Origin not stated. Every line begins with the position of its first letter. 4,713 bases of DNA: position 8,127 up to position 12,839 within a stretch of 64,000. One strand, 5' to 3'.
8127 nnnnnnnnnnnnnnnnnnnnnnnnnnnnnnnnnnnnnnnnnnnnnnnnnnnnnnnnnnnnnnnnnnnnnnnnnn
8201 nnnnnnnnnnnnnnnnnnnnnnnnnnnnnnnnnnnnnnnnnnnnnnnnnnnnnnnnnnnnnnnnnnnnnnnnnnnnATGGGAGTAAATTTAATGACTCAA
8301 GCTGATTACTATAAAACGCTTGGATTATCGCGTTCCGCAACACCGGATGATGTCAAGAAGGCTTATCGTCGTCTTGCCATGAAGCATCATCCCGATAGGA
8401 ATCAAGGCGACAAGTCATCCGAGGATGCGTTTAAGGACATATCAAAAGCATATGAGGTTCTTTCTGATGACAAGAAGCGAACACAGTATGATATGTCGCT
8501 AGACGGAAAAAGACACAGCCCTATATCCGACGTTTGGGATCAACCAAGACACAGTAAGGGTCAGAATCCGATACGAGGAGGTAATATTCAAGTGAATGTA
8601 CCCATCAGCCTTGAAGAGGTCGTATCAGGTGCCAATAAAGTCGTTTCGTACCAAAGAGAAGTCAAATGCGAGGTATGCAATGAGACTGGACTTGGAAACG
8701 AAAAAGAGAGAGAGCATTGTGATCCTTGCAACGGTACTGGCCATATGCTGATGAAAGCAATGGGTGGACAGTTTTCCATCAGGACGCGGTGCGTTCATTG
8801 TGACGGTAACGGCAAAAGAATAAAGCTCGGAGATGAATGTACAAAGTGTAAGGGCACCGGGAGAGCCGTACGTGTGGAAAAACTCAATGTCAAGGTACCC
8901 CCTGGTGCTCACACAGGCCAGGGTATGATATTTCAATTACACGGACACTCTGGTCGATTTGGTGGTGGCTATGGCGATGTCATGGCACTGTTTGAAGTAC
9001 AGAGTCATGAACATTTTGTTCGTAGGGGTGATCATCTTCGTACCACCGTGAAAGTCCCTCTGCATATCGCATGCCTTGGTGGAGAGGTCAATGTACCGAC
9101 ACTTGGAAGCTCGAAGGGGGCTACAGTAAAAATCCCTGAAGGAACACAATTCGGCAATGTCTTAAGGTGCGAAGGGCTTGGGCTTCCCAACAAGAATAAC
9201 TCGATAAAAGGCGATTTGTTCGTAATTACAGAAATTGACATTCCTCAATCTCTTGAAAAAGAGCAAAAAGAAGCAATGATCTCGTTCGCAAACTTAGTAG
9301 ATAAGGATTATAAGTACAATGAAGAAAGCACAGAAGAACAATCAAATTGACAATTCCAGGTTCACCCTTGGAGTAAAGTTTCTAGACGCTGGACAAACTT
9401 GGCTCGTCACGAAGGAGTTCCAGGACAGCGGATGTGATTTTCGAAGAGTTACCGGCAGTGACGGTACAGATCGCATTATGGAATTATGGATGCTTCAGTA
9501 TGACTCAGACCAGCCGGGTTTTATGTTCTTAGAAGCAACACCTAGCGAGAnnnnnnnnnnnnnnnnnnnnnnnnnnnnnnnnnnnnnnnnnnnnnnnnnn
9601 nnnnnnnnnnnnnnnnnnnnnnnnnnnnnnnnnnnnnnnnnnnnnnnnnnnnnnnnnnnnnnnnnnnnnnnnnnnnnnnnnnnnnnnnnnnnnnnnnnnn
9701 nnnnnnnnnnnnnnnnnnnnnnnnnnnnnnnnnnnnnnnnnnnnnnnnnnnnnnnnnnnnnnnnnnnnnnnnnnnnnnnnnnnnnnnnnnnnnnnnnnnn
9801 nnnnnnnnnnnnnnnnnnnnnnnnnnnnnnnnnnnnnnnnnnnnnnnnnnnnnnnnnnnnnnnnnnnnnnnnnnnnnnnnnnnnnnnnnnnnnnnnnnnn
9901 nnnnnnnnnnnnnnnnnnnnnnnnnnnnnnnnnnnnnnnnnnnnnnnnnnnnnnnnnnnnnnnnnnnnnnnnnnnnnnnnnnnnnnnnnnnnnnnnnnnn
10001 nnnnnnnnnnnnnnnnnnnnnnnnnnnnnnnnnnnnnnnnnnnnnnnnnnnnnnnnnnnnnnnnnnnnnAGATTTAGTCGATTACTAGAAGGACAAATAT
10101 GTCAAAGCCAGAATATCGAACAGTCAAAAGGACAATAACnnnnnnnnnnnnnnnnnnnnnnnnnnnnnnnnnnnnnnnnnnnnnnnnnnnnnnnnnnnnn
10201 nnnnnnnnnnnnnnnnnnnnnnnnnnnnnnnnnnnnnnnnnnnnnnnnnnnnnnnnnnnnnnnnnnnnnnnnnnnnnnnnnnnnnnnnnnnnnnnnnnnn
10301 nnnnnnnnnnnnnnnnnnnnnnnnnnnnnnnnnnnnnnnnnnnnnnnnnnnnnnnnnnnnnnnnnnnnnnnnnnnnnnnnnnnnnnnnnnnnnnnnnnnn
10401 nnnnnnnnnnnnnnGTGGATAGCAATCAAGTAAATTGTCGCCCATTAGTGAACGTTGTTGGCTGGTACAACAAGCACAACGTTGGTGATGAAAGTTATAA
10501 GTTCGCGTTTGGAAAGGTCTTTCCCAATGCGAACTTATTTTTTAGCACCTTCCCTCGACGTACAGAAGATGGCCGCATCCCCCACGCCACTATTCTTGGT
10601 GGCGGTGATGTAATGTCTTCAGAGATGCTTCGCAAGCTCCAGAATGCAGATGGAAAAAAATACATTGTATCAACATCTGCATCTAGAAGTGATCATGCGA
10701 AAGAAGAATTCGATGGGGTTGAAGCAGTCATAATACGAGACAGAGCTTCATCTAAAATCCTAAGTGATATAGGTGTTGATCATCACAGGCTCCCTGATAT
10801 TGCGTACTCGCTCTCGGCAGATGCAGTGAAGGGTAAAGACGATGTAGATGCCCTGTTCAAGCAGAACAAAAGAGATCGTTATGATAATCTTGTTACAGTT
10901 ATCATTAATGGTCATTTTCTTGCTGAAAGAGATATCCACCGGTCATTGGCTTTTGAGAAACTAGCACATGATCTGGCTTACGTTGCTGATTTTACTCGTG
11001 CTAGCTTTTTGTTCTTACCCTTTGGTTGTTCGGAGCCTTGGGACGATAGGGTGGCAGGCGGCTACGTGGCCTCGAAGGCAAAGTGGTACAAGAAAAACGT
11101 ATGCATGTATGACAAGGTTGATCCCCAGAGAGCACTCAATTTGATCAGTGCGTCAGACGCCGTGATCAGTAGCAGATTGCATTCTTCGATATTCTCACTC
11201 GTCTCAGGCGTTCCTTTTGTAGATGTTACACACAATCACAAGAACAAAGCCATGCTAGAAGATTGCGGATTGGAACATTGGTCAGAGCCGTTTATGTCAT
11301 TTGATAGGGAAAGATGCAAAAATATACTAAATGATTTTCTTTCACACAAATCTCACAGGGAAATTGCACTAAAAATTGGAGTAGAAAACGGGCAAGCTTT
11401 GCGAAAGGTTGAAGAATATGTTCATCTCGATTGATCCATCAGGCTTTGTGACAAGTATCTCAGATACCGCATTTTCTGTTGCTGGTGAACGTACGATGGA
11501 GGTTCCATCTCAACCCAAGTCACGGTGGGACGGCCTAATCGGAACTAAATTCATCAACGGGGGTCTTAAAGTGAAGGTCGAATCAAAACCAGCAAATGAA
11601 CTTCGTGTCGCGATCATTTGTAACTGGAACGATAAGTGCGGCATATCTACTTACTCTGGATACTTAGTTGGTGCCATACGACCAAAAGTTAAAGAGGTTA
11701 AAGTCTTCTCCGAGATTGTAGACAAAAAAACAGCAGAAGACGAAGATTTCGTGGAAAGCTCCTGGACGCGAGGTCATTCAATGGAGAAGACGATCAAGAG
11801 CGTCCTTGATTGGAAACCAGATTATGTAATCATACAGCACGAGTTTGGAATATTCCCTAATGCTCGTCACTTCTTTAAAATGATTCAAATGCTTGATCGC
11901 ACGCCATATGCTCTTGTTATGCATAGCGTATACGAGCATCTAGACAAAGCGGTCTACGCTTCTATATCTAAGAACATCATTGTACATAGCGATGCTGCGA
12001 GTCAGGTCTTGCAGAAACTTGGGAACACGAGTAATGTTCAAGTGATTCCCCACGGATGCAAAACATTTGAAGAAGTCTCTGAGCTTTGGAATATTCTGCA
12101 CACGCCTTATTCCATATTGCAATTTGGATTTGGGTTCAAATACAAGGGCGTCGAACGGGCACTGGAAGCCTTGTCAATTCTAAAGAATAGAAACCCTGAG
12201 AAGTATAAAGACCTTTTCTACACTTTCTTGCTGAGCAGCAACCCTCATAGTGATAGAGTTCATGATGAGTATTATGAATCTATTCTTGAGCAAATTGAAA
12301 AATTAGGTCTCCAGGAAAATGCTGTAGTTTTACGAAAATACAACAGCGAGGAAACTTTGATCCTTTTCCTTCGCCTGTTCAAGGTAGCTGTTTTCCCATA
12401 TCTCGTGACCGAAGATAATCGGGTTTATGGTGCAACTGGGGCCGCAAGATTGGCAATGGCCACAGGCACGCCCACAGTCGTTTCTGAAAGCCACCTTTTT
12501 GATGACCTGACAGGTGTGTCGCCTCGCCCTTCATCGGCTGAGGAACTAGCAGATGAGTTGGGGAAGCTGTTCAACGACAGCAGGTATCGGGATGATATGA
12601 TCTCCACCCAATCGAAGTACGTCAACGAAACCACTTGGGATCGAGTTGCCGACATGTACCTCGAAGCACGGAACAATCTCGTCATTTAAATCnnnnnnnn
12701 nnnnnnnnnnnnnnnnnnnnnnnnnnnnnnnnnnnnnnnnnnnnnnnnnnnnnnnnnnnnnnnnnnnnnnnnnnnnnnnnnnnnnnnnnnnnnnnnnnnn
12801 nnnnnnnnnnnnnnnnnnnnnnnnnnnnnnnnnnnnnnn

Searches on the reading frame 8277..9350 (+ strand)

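Call 41: search_protein_families(library=phrogs, proteins=[window:8277-9350:+], max_evalue=0.001)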
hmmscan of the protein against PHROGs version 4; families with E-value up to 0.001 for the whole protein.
window:8277-9350:+ (357 aa): 11 families
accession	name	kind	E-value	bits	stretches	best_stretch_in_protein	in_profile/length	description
phrog_14336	-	unknown function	1.1e-72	246.3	2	91-340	106-348/363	-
phrog_11153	-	unknown function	1.2e-10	42.5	1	10-82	6-77/337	-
phrog_2778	-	unknown function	4.2e-10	40.8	1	4-79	30-103/239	-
phrog_31004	-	unknown function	1.9e-09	39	1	12-68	4-60/156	-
phrog_13942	-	unknown function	1.8e-08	35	1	6-74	12-76/336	-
phrog_15863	-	unknown function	8.5e-08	32.9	1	21-67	154-198/312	-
phrog_9210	-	unknown function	4.1e-06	27.6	1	8-65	148-202/204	-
phrog_17382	-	unknown function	5.6e-05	23.8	0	170-201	183-214/273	-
phrog_12902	-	unknown function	0.00023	22.4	0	128-160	23-55/61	-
phrog_3931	-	unknown function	0.00028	21.9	0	165-197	25-56/59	-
phrog_6060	-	transcription regulation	0.00038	21.3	0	144-180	12-48/61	anti-termination protein Q-like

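Call 80: search_protein_families(library=pfam, proteins=[window:8277-9350:+], max_evalue=0.001)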
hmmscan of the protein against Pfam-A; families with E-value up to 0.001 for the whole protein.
window:8277-9350:+ (357 aa): 3 families
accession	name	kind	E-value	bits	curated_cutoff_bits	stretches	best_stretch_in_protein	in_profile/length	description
PF01556.23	DnaJ_C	-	1.6e-35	122.8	26.6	1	104-323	1-152/152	DnaJ C terminal domain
PF00226.36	DnaJ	-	1.2e-26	93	27.8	1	10-72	1-63/63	DnaJ domain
PF00684.25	DnaJ_CXXCXGXG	-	6.9e-10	39.5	32.7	1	131-195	1-65/65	DnaJ central domain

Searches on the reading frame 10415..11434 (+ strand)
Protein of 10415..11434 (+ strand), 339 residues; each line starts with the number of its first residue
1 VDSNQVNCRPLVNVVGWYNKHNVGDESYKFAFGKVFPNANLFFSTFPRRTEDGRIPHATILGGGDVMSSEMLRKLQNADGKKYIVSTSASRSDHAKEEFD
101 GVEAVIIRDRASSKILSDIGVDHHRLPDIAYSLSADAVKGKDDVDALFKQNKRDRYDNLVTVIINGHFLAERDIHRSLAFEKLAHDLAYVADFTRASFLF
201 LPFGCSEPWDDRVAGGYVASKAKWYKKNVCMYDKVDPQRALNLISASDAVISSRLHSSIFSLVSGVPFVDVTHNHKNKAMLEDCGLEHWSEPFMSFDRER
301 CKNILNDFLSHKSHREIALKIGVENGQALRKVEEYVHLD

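Call 41: search_protein_families(library=phrogs, proteins=[window:10415-11434:+], max_evalue=0.001)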
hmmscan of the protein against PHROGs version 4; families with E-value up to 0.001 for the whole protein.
window:10415-11434:+ (339 aa): 0 families

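Call 80: search_protein_families(library=pfam, proteins=[window:10415-11434:+], max_evalue=0.001)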
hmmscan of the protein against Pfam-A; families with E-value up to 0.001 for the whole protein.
window:10415-11434:+ (339 aa): 1 family
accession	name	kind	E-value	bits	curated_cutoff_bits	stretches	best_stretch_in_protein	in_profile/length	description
PF04230.19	PS_pyruv_trans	-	2e-16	61.2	25.3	1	32-269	15-274/280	Polysaccharide pyruvyl transferase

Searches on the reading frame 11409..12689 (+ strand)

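Call 41: search_protein_families(library=phrogs, proteins=[window:11409-12689:+], max_evalue=0.001)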
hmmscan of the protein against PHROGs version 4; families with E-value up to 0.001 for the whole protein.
window:11409-12689:+ (426 aa): 0 families

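Call 80: search_protein_families(library=pfam, proteins=[window:11409-12689:+], max_evalue=0.001)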
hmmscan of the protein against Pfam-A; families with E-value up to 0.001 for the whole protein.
window:11409-12689:+ (426 aa): 2 families
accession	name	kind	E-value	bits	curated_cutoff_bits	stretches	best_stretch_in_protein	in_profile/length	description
PF00534.26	Glycos_transf_1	-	7.9e-07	29.2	26.4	1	228-400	10-168/172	Glycosyl transferases group 1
PF13692.12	Glyco_trans_1_4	-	2e-06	28.5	27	1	244-390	13-142/142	Glycosyl transferases group 1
